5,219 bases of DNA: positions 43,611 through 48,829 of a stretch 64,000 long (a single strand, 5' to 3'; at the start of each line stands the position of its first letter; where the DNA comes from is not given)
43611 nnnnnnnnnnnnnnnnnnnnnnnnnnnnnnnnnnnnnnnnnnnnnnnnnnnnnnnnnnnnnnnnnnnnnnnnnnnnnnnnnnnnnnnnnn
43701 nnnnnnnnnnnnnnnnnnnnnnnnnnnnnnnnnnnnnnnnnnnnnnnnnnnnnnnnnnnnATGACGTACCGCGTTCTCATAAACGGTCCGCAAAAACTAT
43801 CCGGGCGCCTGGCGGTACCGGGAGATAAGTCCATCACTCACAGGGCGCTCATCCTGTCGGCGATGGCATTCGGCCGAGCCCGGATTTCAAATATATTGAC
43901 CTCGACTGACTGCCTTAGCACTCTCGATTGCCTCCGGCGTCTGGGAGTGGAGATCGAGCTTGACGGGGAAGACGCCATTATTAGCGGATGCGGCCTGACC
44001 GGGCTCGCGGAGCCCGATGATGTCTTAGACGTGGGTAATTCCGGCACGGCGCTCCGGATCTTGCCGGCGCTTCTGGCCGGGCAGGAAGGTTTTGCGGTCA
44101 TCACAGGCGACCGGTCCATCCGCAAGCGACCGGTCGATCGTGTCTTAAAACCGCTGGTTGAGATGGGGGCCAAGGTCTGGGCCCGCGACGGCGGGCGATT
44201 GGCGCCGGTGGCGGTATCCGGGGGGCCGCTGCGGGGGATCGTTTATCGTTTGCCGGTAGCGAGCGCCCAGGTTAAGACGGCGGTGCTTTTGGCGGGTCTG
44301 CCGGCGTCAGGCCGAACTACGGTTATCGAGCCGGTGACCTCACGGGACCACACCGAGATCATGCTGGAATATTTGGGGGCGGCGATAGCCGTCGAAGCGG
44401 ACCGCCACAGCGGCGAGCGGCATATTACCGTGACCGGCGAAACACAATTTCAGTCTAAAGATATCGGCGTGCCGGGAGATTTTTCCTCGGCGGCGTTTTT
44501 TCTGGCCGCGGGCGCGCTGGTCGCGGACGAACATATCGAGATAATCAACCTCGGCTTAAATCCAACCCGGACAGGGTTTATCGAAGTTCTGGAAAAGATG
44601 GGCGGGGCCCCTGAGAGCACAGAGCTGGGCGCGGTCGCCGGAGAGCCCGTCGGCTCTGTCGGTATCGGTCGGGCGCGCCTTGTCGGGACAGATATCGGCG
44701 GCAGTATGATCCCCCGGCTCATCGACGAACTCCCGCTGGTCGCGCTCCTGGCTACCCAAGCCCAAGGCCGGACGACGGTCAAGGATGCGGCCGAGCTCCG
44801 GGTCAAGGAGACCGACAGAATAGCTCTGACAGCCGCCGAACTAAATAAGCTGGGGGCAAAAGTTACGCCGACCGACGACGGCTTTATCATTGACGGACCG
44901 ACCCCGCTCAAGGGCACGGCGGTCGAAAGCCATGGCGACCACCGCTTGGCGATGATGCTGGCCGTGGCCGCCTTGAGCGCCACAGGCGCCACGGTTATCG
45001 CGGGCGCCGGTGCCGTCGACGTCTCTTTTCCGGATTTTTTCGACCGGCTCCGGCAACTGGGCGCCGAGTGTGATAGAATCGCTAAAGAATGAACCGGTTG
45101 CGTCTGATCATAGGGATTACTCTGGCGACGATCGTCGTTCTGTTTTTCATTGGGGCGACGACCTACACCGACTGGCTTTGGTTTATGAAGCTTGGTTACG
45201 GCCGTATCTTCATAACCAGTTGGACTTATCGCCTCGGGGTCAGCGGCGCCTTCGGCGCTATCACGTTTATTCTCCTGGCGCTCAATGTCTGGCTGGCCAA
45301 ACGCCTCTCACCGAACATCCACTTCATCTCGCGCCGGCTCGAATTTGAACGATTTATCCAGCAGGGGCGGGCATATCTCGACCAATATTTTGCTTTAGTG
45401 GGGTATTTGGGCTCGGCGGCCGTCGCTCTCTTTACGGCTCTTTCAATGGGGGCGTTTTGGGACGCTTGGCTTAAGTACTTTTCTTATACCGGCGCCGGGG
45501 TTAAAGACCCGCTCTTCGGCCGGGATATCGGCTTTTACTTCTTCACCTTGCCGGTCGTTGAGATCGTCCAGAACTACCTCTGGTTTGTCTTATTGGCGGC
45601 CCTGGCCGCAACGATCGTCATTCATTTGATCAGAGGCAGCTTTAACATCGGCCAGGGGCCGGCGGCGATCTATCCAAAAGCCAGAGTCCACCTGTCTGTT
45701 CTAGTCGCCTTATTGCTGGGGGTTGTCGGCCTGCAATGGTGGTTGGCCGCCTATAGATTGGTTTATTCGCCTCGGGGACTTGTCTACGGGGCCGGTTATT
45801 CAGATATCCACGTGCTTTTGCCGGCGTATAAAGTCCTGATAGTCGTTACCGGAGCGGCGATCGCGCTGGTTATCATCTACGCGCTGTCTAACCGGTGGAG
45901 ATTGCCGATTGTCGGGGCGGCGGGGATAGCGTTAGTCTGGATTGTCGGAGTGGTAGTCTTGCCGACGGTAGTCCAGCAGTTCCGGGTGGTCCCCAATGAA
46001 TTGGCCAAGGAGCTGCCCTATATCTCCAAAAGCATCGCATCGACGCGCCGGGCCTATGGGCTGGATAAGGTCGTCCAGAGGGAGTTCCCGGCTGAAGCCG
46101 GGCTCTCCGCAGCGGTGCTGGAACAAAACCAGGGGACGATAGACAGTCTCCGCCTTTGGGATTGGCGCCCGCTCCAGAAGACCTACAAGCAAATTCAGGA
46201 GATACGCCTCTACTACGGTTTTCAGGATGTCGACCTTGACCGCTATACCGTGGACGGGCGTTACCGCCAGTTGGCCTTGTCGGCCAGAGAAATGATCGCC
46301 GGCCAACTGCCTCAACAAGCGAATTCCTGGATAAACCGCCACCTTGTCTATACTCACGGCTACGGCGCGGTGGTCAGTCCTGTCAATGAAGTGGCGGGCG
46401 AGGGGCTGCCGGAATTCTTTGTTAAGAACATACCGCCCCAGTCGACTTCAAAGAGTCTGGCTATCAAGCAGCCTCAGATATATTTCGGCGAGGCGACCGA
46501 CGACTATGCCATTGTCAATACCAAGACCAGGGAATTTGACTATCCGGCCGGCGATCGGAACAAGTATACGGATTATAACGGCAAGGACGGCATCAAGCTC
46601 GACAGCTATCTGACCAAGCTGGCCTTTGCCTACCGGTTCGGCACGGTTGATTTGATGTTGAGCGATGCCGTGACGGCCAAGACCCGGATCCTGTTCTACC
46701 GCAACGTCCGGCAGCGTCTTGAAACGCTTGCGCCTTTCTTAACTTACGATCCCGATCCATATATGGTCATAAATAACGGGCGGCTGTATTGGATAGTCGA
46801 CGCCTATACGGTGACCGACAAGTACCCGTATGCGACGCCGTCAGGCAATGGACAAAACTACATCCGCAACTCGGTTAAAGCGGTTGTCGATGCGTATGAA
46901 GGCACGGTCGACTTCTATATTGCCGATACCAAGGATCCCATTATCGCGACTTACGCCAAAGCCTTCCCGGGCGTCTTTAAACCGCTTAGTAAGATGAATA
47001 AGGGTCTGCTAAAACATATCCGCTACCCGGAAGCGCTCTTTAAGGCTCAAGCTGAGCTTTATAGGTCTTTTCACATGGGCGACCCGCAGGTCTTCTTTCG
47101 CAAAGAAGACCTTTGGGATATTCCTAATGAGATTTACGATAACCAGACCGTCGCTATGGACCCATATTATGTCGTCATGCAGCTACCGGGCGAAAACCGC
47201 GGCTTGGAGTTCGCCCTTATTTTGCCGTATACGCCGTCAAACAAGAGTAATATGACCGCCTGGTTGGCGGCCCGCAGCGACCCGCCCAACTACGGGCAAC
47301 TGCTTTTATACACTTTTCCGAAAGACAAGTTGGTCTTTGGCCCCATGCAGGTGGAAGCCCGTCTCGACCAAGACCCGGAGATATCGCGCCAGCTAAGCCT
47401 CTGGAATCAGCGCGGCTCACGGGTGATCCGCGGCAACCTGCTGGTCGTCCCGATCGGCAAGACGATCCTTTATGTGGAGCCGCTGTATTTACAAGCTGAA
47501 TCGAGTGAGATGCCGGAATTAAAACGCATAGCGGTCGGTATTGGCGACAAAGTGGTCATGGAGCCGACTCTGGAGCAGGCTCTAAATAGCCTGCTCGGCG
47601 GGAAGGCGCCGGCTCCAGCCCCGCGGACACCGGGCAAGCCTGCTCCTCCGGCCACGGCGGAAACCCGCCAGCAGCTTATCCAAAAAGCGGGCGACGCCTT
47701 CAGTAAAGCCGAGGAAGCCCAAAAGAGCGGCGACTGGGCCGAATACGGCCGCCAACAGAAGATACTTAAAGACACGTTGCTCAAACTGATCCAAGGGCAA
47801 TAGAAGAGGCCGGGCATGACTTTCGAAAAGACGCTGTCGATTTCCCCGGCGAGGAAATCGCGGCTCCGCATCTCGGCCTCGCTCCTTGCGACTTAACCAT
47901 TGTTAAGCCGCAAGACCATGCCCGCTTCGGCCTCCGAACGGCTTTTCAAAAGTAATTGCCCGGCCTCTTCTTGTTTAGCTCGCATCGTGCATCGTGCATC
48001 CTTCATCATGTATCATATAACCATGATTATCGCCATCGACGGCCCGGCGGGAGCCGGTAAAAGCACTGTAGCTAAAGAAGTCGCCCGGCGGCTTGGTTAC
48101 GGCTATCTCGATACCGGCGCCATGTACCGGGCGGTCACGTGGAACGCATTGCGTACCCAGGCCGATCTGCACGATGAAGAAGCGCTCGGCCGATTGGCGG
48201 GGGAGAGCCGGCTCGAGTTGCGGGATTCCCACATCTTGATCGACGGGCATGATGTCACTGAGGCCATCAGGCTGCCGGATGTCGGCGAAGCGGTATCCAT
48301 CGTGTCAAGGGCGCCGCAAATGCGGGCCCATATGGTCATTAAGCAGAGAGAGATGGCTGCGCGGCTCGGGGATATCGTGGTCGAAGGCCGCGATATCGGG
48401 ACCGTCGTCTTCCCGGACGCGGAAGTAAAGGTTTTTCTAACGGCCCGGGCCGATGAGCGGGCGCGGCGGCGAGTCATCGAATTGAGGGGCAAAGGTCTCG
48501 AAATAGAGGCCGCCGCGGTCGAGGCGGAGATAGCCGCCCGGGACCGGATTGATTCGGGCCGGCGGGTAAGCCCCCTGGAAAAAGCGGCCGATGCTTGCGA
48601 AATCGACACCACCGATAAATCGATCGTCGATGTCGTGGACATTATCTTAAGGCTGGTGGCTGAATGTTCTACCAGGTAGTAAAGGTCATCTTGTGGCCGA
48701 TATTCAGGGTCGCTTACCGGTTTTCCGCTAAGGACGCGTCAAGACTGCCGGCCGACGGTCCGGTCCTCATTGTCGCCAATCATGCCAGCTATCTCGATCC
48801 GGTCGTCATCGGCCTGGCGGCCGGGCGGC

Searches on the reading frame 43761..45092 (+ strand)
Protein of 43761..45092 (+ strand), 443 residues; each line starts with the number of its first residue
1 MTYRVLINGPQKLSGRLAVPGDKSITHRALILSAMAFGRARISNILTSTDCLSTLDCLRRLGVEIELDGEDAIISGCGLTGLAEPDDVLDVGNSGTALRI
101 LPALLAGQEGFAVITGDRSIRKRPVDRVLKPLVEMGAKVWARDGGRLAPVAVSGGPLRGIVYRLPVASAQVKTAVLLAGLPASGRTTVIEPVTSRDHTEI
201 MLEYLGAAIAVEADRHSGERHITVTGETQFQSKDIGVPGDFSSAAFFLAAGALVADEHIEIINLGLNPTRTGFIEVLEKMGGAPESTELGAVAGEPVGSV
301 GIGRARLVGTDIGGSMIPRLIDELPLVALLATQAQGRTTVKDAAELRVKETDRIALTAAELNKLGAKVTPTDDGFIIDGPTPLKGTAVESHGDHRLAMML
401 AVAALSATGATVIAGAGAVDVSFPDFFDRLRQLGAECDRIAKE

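Call 7: search_protein_families(library=pfam, proteins=[window:43761-45092:+], max_evalue=0.001)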
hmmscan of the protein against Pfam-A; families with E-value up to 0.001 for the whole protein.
window:43761-45092:+ (443 aa): 1 family
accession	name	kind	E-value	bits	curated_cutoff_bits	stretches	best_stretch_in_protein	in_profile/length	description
PF00275.25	EPSP_synthase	-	1.2e-117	393.7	22.8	1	8-430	2-417/417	EPSP synthase (3-phosphoshikimate 1-carboxyvinyltransferase)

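Call 26: list_cluster_members(proteins=[P0004, L007:20732-22042:+, window:43761-45092:+, window:32929-34962:+, window:35040-35783:+, L007:7653-9116:+, window:45089-47803:+])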
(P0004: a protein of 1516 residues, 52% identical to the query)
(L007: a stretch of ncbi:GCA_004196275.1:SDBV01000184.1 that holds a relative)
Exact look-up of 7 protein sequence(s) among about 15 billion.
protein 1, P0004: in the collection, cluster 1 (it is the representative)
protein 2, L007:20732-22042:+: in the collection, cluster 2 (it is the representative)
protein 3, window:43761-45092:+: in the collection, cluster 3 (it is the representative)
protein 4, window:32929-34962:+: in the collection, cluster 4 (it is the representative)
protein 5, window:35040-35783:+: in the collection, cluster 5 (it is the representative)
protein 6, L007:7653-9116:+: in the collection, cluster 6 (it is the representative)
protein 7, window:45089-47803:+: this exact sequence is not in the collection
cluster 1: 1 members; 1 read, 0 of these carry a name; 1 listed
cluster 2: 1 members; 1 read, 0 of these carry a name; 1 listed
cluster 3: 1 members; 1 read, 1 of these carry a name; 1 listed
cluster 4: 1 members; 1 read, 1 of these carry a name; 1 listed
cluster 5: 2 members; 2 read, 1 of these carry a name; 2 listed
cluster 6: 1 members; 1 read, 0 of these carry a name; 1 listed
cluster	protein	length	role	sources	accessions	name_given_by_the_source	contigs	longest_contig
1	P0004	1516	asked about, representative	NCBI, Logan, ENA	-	-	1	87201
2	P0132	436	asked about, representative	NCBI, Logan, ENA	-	-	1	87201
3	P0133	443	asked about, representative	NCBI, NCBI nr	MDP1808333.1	MAG: 3-phosphoshikimate 1-carboxyvinyltransferase [Actinomycetota bacterium] | 3-phosphoshikimate 1-carboxyvinyltransferase [Actinomycetota bacterium]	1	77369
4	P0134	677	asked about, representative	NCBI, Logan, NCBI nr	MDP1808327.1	MAG: O-antigen ligase family protein [Actinomycetota bacterium] | O-antigen ligase family protein [Actinomycetota bacterium]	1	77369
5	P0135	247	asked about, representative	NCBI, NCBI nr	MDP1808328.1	MAG: tetratricopeptide repeat protein [Actinomycetota bacterium] | tetratricopeptide repeat protein [Actinomycetota bacterium]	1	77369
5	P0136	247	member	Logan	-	-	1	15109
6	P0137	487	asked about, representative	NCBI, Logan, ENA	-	-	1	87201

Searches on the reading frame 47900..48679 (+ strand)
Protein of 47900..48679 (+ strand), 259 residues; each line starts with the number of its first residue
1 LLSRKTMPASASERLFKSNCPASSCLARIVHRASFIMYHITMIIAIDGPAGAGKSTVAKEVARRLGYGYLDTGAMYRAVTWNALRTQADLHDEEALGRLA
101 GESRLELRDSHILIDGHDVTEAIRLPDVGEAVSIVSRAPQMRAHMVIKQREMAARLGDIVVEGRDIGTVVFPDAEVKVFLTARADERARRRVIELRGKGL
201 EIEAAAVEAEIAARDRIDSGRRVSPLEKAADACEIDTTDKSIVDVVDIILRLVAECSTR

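Call 7: search_protein_families(library=pfam, proteins=[window:47900-48679:+], max_evalue=0.001)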
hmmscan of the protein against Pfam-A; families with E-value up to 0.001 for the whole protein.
window:47900-48679:+ (259 aa): 6 families
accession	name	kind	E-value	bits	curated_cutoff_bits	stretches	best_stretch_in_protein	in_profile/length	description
PF02224.24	Cytidylate_kin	-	3e-74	249.7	26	1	44-253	1-209/211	Cytidylate kinase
PF13189.12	Cytidylate_kin2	-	1.9e-09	38.4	28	1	43-215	1-149/176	Cytidylate kinase-like family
PF13238.12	AAA_18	-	6.7e-08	33.5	29.4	1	44-210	1-125/128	AAA domain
PF13207.12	AAA_17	-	5.1e-07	30.5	27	1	48-120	2-82/136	AAA domain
PF13671.12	AAA_33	-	0.00024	21.8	27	1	45-92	3-50/143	AAA domain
PF01202.28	SKI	-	0.0006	20.4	22.1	0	51-77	2-28/159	Shikimate kinase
